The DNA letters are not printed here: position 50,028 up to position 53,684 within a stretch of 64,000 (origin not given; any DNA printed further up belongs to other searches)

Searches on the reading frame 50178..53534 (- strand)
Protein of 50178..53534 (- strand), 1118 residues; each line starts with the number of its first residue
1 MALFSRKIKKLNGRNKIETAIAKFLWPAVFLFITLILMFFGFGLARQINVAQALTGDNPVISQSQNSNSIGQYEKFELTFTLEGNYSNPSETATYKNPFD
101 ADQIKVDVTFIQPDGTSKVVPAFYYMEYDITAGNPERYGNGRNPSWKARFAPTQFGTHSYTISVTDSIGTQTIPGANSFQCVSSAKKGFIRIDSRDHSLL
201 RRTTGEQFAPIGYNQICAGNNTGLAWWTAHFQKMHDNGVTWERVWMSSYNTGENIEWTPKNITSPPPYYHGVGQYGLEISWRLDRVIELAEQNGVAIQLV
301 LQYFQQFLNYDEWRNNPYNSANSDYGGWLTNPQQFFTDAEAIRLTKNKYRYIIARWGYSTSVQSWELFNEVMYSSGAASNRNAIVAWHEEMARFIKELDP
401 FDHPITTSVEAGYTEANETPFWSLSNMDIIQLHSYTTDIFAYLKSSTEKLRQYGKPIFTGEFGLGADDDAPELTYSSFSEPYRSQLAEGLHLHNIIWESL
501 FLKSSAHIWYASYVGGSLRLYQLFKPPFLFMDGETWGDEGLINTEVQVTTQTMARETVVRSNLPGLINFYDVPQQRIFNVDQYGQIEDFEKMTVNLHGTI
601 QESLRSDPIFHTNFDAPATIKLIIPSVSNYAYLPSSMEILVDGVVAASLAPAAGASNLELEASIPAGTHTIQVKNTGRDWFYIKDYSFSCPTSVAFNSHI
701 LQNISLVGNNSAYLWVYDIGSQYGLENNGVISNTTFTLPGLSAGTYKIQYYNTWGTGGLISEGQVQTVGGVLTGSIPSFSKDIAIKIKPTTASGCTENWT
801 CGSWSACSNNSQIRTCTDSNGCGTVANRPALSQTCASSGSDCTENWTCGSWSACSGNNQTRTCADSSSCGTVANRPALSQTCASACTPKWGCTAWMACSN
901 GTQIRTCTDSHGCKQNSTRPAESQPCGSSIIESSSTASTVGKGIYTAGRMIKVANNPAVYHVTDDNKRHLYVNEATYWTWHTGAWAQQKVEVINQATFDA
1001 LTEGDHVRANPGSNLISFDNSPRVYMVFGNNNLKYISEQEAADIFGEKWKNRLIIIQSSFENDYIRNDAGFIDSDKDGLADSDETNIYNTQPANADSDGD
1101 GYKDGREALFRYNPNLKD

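Call 13: search_protein_families(library=pfam, proteins=[window:50178-53534:-], max_evalue=0.001)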
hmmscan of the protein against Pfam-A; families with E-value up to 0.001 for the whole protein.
window:50178-53534:- (1118 aa): 1 family
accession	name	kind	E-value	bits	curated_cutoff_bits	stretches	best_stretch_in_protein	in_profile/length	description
PF16586.11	DUF5060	-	7.5e-12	45.8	27.2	1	70-164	2-69/70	Domain of unknown function (DUF5060)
